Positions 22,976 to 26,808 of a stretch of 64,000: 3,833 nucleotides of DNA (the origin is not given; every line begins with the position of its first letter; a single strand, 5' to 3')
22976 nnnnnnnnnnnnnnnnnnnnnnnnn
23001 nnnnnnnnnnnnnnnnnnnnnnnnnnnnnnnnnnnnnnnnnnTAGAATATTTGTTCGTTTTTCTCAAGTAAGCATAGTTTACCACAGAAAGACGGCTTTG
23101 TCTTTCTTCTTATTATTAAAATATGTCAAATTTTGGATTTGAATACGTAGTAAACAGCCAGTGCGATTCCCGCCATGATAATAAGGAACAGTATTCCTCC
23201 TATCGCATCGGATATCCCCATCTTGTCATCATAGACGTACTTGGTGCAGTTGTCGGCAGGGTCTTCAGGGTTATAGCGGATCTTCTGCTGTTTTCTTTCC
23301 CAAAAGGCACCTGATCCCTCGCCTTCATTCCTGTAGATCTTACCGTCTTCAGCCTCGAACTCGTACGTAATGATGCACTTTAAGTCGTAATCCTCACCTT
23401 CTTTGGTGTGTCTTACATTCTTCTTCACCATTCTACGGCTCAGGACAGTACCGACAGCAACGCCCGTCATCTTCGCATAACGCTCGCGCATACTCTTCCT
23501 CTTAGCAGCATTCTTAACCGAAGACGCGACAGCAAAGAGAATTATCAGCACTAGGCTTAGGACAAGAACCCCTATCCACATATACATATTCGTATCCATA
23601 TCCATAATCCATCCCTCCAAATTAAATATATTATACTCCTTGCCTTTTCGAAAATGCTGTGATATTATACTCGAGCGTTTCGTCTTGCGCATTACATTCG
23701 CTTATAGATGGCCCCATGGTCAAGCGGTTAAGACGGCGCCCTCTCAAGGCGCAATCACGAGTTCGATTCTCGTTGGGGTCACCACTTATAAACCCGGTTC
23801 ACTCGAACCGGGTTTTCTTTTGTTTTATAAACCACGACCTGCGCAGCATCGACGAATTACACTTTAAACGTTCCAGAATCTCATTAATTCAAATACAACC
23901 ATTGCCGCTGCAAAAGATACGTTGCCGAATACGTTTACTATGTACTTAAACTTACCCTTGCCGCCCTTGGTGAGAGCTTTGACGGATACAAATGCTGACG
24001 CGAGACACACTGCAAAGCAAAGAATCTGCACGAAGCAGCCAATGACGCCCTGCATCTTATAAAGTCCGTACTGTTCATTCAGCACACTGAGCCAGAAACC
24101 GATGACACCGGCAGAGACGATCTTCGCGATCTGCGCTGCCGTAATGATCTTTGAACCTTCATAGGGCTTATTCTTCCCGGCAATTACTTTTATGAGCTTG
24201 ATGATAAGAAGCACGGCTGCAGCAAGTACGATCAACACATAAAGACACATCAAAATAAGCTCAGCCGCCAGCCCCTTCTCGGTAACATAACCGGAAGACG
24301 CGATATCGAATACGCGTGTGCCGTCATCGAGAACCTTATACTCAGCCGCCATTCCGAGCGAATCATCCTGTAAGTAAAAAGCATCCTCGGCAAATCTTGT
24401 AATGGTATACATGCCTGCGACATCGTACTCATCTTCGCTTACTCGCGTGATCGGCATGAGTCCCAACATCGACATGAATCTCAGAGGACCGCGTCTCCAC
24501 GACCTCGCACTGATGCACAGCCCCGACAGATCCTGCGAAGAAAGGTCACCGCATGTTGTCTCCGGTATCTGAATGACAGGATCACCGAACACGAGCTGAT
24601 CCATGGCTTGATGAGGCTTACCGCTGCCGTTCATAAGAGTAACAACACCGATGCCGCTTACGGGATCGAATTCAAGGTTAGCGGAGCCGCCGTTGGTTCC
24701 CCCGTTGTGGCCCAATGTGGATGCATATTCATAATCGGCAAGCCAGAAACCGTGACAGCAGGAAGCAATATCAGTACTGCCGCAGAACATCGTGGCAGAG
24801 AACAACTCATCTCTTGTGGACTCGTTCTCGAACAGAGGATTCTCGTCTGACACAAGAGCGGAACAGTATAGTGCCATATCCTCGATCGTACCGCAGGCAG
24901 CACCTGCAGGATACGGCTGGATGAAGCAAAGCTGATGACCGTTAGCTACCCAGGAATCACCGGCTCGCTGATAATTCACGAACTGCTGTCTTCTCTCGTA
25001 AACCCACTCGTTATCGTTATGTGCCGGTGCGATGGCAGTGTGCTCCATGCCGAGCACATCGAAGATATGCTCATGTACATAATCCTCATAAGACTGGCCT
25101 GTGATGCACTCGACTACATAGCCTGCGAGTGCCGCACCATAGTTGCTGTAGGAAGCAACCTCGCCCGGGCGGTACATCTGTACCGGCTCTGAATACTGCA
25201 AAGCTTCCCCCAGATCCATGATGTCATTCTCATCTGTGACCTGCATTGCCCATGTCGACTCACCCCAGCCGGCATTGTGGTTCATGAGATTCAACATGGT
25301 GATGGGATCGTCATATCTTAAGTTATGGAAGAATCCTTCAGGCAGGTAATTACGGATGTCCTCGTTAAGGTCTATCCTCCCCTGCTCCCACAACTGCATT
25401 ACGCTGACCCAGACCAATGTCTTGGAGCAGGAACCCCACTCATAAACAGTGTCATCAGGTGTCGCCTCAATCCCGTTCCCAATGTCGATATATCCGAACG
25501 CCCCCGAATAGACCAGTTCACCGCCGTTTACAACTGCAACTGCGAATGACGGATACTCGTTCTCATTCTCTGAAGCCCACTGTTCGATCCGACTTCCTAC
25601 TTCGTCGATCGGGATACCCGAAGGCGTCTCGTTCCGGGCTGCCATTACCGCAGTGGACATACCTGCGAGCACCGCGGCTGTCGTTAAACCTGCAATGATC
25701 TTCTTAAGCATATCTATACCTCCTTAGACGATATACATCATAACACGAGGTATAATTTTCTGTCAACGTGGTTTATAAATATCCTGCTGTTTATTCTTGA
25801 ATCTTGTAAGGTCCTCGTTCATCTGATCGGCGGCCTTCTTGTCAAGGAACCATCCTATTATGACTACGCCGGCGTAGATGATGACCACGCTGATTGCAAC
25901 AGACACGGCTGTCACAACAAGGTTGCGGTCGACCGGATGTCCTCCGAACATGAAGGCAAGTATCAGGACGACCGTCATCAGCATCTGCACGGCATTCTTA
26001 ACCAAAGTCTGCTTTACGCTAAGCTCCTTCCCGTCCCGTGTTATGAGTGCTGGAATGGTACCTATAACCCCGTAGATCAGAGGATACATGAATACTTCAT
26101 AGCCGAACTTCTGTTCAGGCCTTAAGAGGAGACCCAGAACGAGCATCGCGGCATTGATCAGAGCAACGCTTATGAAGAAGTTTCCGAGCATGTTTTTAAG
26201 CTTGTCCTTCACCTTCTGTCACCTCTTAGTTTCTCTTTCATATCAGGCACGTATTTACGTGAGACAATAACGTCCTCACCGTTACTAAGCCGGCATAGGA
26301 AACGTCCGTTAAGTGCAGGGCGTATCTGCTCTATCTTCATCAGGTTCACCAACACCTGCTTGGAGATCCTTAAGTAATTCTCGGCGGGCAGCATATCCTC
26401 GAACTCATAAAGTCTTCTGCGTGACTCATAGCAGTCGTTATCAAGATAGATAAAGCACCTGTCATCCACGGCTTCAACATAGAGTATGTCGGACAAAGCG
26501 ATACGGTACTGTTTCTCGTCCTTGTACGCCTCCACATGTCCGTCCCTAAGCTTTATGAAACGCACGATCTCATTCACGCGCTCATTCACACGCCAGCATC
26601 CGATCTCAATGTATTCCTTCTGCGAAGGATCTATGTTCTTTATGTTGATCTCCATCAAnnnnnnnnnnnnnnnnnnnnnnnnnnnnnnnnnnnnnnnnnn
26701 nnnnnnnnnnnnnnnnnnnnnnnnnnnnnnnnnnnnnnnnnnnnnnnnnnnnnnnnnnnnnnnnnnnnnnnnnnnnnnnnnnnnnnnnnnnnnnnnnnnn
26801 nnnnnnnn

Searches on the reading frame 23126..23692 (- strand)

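Call 7: search_protein_families(library=pfam, proteins=[window:23126-23692:-])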
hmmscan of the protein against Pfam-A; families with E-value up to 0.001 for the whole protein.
window:23126-23692:- (188 aa): 1 family
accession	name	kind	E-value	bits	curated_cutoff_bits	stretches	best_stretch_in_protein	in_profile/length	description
PF12158.14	DUF3592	-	0.00024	22.2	25.3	1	80-148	2-77/84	Domain of unknown function (DUF3592)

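Call 45: search_protein_families(library=ncbifam, max_evalue=0.001, proteins=[window:23126-23692:-])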
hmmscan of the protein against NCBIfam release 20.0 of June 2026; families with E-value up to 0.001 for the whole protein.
window:23126-23692:- (188 aa): 0 families

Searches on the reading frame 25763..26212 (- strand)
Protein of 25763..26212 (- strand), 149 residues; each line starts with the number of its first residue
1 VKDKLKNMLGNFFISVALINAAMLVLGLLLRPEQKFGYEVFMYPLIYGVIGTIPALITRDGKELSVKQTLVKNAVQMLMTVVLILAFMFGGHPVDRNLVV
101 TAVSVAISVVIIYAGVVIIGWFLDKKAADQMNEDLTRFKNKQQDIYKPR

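Call 7: search_protein_families(library=pfam, proteins=[window:25763-26212:-])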
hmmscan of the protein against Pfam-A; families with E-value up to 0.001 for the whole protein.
window:25763-26212:- (149 aa): 1 family
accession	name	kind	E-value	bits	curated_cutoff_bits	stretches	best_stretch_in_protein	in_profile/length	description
PF11457.13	DUF3021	-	1.7e-08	35.2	24.7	1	6-135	2-130/130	Protein of unknown function (DUF3021)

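Call 45: search_protein_families(library=ncbifam, max_evalue=0.001, proteins=[window:25763-26212:-])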
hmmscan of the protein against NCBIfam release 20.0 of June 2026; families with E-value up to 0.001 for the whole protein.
window:25763-26212:- (149 aa): 0 families

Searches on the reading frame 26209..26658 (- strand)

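Call 7: search_protein_families(library=pfam, proteins=[window:26209-26658:-])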
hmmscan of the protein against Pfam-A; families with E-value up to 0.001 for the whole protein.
window:26209-26658:- (149 aa): 1 family
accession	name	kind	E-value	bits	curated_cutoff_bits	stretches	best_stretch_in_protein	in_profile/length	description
PF04397.21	LytTR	-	3.3e-24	85.4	22.6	1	49-144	2-97/98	LytTr DNA-binding domain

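Call 45: search_protein_families(library=ncbifam, max_evalue=0.001, proteins=[window:26209-26658:-])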
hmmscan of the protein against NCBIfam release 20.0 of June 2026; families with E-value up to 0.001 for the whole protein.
window:26209-26658:- (149 aa): 2 families
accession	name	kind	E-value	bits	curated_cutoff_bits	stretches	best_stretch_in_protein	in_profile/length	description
NF010684.1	PRK14084.1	equivalog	3.7e-08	33.4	375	1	47-144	155-252/254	response regulator transcription factor LytR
NF008677.0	PRK11697.1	equivalog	1.1e-05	24.9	246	1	94-144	185-235/238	two-component system response regulator BtsR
